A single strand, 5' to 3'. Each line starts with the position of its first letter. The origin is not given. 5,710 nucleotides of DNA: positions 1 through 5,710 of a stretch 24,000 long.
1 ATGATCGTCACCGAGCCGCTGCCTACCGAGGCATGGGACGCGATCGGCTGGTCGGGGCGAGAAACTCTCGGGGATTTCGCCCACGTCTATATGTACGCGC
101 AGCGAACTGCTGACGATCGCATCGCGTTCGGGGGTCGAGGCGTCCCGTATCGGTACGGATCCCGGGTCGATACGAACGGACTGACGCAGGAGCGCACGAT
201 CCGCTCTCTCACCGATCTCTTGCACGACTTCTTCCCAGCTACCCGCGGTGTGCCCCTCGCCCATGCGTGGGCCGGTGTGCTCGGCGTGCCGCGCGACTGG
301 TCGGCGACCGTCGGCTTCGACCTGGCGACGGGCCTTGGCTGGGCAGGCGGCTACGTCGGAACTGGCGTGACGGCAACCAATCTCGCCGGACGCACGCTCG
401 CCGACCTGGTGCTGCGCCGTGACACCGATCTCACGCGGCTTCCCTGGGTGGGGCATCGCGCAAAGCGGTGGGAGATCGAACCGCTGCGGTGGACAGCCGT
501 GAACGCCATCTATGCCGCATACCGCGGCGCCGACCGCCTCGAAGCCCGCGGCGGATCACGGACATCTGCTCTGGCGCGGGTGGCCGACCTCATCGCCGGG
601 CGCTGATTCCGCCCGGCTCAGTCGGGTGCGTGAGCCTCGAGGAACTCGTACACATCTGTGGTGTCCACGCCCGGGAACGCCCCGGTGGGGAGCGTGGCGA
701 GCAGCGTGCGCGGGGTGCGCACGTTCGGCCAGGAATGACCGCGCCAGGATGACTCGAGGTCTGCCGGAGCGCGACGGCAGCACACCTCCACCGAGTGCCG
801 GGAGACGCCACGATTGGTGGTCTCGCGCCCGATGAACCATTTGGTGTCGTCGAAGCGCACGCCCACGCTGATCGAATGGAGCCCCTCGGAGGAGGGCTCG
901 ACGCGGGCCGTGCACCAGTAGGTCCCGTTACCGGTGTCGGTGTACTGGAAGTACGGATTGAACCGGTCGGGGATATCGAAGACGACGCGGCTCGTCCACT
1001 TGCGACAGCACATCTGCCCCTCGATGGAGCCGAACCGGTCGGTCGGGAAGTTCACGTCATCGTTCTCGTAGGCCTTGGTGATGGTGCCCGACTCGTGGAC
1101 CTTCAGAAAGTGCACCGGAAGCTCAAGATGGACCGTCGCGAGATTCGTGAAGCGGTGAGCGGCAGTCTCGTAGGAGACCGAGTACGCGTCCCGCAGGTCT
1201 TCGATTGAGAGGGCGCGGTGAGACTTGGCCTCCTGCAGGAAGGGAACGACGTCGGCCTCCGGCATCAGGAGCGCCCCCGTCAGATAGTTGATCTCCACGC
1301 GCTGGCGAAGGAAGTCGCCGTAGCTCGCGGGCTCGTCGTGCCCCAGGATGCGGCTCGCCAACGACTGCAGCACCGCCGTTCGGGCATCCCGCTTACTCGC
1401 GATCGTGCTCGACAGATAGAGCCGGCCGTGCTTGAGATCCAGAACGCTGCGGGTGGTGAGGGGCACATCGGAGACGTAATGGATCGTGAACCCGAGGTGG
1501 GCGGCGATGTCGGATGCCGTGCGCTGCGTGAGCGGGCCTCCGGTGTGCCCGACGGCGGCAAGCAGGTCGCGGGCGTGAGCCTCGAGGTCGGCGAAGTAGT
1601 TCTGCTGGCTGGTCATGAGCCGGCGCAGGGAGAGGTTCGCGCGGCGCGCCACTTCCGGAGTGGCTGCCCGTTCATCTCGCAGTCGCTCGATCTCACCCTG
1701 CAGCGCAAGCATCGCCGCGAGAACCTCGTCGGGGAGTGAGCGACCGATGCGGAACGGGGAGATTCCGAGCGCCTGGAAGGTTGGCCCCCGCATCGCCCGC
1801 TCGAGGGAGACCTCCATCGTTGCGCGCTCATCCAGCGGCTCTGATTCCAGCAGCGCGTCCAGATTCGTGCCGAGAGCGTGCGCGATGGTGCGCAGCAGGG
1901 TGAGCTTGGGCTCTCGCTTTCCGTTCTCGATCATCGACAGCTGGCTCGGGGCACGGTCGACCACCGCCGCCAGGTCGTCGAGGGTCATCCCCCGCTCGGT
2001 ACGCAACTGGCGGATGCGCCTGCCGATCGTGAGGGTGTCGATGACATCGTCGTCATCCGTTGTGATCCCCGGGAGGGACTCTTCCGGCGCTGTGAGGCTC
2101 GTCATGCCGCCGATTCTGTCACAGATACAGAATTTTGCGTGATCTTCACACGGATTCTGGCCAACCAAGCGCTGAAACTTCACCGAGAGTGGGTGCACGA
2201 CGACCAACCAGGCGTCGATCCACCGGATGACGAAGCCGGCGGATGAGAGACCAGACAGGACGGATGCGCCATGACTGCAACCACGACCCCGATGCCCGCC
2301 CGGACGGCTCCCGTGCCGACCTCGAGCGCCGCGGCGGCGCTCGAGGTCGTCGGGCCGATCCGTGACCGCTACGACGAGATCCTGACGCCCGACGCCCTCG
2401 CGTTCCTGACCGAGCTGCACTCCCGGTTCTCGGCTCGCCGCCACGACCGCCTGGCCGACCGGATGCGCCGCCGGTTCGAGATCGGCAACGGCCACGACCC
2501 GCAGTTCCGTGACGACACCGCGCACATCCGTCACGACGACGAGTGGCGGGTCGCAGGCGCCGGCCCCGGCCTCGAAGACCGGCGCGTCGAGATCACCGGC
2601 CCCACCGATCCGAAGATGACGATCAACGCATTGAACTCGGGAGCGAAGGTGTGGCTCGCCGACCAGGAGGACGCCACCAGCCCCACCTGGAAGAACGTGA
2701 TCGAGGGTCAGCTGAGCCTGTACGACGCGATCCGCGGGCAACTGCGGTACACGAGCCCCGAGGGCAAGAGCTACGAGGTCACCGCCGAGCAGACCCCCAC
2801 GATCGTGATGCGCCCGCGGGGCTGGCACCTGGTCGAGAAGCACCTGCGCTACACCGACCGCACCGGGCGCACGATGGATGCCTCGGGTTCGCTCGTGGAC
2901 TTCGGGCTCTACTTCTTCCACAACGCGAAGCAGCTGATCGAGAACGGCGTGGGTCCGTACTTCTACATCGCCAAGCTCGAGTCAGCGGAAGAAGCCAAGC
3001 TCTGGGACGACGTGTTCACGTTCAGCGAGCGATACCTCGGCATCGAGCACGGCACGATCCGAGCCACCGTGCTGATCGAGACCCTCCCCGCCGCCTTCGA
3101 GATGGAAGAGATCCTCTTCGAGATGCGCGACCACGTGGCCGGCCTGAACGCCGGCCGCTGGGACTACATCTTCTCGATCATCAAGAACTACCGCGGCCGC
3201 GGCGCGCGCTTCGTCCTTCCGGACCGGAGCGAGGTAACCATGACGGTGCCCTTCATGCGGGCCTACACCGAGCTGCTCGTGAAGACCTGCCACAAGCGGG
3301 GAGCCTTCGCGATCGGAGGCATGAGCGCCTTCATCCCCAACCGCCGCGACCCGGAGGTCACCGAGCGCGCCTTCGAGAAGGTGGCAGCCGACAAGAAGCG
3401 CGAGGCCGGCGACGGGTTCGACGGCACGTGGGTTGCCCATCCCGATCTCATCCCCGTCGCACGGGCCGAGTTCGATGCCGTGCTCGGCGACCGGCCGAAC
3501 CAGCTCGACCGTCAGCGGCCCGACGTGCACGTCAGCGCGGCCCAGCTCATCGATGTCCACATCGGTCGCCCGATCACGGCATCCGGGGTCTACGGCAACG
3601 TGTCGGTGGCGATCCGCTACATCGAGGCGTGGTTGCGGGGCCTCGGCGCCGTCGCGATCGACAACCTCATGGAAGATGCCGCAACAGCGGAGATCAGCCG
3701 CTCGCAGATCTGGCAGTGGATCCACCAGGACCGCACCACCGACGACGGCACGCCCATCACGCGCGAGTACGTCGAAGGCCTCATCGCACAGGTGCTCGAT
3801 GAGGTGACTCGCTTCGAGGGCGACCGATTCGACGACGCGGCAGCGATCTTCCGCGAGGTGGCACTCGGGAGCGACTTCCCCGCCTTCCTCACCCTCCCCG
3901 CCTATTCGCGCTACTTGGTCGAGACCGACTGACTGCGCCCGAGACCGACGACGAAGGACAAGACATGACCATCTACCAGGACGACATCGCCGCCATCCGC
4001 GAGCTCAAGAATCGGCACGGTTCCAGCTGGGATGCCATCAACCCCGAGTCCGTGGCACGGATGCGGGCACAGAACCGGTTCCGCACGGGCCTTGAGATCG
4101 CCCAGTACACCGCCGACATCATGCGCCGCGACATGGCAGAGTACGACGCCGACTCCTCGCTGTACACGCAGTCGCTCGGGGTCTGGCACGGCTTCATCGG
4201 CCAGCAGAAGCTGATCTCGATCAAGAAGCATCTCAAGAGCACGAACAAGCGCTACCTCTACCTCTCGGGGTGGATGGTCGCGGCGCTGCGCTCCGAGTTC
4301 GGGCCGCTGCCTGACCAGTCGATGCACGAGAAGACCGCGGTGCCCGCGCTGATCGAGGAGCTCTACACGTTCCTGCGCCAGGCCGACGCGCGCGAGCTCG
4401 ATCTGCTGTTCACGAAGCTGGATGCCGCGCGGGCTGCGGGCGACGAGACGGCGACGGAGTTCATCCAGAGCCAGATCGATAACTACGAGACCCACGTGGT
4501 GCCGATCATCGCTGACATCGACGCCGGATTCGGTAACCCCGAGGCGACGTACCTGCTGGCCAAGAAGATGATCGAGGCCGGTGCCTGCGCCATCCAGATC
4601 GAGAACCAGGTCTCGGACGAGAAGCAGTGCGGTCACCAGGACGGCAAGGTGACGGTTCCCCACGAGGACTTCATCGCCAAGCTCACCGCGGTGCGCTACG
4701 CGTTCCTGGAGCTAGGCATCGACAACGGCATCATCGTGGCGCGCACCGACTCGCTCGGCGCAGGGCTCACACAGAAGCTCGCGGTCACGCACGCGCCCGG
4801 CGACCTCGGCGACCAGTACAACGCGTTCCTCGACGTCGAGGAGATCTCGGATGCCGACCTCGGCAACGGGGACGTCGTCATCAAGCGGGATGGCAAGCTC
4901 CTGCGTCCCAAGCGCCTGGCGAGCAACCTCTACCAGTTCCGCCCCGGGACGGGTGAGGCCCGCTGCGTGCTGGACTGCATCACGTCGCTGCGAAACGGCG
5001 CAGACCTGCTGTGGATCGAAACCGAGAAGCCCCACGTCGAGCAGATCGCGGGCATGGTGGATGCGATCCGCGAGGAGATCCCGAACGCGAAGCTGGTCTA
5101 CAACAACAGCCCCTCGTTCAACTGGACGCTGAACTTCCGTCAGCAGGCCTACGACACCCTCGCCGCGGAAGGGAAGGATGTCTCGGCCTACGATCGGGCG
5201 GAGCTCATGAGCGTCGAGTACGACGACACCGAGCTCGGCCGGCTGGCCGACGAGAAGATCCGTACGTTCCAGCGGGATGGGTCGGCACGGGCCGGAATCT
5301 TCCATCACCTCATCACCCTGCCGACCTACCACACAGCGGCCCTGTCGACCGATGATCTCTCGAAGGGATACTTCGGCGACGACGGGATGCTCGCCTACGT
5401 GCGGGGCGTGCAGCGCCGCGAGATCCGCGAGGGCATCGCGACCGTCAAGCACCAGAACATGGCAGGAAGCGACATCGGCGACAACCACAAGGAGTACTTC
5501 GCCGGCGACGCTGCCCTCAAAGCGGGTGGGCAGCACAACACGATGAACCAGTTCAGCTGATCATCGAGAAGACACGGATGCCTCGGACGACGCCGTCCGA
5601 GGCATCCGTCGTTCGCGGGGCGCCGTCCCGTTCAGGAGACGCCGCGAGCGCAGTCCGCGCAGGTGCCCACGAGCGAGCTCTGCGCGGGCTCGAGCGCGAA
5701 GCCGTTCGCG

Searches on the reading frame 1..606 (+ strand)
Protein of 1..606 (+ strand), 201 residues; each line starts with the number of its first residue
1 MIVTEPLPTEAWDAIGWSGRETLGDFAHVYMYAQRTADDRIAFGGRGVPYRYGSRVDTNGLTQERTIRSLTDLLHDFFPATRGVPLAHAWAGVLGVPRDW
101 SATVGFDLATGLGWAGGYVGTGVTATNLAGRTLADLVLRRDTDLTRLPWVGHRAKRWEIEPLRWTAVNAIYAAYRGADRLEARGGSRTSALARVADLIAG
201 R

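Call 24: search_protein_families(library=pfam, proteins=[window:1-606:+], max_evalue=0.001)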
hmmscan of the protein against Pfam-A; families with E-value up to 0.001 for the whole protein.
window:1-606:+ (201 aa): 1 family
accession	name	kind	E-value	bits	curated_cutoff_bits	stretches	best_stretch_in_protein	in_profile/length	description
PF01266.30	DAO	-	1.2e-10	41.9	27.9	1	1-136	228-353/353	FAD dependent oxidoreductase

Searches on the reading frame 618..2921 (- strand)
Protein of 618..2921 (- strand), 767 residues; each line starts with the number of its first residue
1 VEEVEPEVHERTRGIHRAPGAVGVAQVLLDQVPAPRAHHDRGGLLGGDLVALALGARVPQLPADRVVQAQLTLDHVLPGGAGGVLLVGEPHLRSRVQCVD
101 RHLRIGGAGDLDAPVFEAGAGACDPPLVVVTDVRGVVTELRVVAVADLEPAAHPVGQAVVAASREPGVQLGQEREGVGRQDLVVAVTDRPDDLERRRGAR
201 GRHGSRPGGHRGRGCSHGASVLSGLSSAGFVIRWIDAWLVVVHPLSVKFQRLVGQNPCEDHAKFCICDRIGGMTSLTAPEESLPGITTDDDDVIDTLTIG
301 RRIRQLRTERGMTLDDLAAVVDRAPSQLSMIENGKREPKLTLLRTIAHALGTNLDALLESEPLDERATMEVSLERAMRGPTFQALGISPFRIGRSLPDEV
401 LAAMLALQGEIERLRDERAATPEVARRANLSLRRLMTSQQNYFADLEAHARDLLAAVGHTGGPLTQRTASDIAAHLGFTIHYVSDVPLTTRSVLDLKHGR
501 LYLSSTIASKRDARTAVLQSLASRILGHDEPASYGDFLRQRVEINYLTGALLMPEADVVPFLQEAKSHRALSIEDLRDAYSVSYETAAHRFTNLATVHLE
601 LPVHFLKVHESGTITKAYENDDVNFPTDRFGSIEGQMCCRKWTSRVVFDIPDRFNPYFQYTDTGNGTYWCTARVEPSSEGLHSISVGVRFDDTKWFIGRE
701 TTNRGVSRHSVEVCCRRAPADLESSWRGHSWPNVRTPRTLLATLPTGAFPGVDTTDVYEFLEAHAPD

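Call 23: search_protein_families(library=pfam, proteins=[window:618-2921:-], max_evalue=0.001)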
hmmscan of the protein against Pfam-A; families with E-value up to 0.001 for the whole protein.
window:618-2921:- (767 aa): 5 families
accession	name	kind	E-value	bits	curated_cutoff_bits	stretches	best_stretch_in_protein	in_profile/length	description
PF01381.28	HTH_3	-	2.3e-13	50.4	23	1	303-356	1-54/55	Helix-turn-helix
PF12844.13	HTH_19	-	3e-12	46.7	30.2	1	300-358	1-59/64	Helix-turn-helix domain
PF13560.12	HTH_31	-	1.5e-10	41.7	27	1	299-357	2-60/64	Helix-turn-helix domain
PF13443.12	HTH_26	-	3e-05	24.6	22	1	302-361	1-61/63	Cro/C1-type HTH DNA-binding domain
PF06114.19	Peptidase_M78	-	6.1e-05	23.3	22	1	539-591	73-122/123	IrrE N-terminal-like domain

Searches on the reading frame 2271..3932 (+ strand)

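Call 23: search_protein_families(library=pfam, proteins=[window:2271-3932:+], max_evalue=0.001)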
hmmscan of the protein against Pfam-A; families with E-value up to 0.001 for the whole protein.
window:2271-3932:+ (553 aa): 3 families
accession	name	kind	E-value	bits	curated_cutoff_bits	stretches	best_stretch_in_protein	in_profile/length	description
PF01274.28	MS_TIM-barrel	-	1.4e-100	335.8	26.4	1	177-428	1-247/248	Malate synthase, TIM barrel domain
PF20659.2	MS_C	-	4.6e-34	117.8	23.1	1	435-546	2-116/118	Malate synthase, C-terminal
PF20656.2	MS_N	-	5.9e-12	45.4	23.5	1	24-85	3-64/64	Malate synthase, N-terminal domain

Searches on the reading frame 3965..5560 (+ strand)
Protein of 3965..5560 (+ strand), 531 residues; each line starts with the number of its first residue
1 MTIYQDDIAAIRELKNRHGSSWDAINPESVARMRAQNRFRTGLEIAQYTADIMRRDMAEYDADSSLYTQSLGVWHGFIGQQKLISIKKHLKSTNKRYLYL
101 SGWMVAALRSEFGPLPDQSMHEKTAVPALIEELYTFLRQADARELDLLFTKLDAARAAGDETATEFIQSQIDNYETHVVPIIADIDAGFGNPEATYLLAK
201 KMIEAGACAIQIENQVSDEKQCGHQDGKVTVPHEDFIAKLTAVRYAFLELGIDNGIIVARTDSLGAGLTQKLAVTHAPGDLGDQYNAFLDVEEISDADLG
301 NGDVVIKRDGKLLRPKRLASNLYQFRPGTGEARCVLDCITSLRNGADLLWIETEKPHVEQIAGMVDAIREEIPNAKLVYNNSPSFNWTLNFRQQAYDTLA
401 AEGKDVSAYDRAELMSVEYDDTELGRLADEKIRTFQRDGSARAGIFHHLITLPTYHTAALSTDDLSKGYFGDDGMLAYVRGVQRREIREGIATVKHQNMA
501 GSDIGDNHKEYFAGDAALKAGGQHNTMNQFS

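Call 23: search_protein_families(library=pfam, proteins=[window:3965-5560:+], max_evalue=0.001)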
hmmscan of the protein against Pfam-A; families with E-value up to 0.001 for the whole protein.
window:3965-5560:+ (531 aa): 2 families
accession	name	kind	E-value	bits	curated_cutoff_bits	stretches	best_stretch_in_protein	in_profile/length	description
PF00463.27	ICL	-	2e-47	162.4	26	3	98-270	81-240/526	Isocitrate lyase family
PF13714.12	PEP_mutase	-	8.8e-12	45.5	31.5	1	173-270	64-154/240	Phosphoenolpyruvate phosphomutase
